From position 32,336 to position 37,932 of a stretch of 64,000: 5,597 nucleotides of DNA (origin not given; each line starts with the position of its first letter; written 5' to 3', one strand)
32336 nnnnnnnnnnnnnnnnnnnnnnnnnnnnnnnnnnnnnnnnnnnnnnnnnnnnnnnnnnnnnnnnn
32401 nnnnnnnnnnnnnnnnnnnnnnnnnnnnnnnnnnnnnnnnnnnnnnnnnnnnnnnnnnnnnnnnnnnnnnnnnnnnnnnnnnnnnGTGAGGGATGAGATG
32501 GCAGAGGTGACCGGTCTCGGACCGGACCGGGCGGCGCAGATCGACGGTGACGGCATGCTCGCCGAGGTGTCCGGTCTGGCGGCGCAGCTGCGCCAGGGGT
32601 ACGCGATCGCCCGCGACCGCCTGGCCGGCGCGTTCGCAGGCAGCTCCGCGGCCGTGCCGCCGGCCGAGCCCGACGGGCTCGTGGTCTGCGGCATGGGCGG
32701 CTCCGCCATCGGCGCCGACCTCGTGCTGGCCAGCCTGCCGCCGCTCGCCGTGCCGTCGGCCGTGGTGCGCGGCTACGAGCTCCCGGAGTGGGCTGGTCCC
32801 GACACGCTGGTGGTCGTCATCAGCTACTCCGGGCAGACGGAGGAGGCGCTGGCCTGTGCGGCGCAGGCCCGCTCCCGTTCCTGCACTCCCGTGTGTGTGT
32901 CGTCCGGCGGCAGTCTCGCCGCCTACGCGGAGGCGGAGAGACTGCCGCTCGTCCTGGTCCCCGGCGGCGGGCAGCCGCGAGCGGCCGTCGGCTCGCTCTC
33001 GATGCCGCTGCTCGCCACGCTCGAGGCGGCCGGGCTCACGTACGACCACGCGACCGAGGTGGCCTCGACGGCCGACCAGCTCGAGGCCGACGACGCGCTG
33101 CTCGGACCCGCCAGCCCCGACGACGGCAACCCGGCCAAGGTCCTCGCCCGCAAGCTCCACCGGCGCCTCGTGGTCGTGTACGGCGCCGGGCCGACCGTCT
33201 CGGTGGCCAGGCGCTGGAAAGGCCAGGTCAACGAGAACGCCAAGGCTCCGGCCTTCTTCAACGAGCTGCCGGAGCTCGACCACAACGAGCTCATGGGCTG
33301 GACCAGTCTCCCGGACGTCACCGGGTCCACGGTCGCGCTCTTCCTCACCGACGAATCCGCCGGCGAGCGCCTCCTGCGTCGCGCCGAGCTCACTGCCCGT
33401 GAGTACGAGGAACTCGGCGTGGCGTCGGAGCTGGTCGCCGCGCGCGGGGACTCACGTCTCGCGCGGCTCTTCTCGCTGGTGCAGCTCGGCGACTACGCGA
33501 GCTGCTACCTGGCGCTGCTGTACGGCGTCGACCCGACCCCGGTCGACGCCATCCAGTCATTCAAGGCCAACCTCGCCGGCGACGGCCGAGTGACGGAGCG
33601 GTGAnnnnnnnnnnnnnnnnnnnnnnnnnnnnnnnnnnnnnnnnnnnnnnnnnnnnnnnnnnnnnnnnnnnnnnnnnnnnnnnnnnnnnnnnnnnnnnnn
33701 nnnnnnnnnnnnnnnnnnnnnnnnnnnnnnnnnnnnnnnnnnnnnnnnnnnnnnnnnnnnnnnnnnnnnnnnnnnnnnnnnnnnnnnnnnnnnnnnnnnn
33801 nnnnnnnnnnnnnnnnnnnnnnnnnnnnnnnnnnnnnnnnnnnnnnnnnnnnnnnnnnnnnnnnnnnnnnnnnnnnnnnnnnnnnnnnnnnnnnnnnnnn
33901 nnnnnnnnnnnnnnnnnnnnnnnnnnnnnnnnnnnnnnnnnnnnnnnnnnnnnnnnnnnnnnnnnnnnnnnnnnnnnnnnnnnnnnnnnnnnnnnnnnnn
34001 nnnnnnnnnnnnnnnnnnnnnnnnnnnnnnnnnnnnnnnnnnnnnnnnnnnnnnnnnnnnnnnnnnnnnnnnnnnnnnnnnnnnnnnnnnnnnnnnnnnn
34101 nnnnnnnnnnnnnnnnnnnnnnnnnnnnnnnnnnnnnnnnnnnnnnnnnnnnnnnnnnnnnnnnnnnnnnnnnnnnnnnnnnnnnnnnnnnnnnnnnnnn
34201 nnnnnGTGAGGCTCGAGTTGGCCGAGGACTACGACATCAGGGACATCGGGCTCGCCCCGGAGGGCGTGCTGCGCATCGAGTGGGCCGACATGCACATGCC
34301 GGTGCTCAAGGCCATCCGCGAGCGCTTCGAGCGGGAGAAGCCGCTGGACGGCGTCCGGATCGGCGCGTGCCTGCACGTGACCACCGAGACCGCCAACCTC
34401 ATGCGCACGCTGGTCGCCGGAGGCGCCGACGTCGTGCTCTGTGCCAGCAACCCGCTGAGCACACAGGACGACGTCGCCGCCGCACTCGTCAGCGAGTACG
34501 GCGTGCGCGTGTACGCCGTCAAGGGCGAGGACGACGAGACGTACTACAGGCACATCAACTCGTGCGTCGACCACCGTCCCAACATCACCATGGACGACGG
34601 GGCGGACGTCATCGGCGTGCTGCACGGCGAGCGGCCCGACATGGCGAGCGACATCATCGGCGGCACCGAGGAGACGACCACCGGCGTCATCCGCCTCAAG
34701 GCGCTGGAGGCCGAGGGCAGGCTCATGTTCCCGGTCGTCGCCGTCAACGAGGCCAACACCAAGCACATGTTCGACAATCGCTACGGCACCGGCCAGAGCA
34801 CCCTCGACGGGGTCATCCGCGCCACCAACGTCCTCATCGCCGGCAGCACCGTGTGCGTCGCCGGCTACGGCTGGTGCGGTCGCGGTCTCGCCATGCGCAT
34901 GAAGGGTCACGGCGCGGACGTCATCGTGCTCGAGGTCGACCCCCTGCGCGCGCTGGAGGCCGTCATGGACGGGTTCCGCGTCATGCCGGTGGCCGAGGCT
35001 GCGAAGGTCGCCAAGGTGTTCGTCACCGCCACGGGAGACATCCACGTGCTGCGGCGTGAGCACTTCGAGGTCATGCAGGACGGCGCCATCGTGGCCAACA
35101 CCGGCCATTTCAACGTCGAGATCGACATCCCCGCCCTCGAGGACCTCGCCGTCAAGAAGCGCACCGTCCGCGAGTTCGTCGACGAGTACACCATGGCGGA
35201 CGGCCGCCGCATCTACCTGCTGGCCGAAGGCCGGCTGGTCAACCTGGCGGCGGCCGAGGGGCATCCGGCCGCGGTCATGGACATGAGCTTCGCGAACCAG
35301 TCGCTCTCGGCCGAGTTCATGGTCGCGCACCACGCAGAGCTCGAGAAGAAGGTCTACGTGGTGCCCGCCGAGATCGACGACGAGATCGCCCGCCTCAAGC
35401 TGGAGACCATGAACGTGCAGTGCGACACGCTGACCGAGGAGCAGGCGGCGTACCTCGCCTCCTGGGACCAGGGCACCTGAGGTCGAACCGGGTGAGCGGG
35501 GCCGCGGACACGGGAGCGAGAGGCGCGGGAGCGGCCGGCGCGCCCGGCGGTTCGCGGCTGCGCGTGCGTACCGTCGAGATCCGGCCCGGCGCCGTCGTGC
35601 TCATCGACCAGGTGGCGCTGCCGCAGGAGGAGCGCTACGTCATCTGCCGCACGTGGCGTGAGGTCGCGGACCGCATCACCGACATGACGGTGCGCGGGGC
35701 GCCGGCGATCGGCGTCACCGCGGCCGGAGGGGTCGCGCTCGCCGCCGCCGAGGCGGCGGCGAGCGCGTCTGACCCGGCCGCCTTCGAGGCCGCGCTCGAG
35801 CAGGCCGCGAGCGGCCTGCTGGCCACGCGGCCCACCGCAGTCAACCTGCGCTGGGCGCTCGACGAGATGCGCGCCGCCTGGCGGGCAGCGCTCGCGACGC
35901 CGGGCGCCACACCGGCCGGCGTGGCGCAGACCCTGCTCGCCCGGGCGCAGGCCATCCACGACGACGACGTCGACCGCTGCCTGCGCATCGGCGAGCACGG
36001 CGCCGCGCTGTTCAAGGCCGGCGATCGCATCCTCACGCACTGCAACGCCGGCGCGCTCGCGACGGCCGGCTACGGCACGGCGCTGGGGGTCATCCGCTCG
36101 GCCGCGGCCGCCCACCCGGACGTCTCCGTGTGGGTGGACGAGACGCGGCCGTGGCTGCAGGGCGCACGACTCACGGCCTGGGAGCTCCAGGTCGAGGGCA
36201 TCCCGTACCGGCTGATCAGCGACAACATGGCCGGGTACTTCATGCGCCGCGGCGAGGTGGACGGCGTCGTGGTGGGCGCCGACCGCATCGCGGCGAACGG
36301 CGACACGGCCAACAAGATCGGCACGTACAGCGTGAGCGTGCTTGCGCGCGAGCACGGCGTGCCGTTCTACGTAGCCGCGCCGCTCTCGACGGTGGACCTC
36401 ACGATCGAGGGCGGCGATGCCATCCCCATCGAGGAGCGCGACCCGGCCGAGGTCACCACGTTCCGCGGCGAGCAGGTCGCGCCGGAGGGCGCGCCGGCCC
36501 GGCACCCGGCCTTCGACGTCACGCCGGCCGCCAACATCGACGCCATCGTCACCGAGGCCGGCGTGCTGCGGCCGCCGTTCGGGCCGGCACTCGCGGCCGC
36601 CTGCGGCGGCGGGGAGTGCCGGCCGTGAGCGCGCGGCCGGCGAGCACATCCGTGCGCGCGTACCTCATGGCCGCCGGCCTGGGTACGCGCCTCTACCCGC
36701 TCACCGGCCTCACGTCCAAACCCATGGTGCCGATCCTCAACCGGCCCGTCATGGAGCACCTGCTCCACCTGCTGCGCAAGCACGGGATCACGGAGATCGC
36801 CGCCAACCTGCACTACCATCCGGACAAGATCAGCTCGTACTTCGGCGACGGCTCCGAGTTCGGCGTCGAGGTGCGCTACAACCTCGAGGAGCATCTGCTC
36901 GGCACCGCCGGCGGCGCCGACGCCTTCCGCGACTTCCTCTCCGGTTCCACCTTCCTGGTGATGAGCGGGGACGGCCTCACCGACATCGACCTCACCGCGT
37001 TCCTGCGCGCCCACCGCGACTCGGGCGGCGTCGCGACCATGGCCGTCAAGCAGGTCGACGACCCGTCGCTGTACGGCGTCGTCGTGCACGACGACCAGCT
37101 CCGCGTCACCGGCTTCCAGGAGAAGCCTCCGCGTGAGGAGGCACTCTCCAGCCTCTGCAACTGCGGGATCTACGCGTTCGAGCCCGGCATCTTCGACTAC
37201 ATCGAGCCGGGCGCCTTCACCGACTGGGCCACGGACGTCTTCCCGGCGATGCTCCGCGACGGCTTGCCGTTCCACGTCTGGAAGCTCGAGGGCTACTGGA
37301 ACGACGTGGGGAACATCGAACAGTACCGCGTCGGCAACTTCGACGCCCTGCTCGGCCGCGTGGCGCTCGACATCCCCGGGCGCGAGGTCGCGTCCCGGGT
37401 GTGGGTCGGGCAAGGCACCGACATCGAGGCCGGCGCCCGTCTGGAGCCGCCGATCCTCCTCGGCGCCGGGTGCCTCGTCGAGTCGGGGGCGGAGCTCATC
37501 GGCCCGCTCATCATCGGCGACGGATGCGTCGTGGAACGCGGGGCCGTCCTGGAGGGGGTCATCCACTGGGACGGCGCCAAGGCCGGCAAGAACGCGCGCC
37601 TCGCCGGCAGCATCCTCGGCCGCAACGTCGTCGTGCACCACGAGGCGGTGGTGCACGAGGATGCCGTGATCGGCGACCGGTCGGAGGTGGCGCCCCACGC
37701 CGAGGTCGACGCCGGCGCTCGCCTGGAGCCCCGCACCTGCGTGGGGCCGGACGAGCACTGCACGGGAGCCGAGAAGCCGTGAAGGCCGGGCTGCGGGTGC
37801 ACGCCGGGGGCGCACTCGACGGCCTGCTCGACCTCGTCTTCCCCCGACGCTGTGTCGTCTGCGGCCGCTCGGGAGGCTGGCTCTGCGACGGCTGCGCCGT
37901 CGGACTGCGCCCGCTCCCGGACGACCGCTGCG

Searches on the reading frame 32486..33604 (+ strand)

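Call 97: search_protein_families(library=pfam, proteins=[window:32486-33604:+], max_evalue=0.00001)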
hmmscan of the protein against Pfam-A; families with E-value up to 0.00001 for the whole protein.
window:32486-33604:+ (372 aa): 1 family
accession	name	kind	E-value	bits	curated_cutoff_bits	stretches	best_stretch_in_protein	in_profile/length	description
PF10432.14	bact-PGI_C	-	1.1e-47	162.2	24.5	1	215-363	3-151/151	Bacterial phospho-glucose isomerase C-terminal SIS domain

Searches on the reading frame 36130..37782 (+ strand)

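Call 97: search_protein_families(library=pfam, proteins=[window:36130-37782:+], max_evalue=0.00001)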
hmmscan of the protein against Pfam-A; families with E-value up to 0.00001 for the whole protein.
window:36130-37782:+ (550 aa): 4 families
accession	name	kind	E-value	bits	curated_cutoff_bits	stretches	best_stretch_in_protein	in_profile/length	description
PF00483.29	NTP_transferase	-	6.1e-49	167.2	21.2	1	179-400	4-236/245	Nucleotidyl transferase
PF00132.30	Hexapep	-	4e-14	52.1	27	1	493-526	1-34/36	Bacterial transferase hexapeptide (six repeats)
PF25084.1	LbH_EIF2B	-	5.7e-13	49.2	54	1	424-525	4-104/105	EIF2B subunit epsilon LbH domain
PF12804.13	NTP_transf_3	-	1.1e-06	29.4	27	1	178-308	2-124/160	MobA-like NTP transferase domain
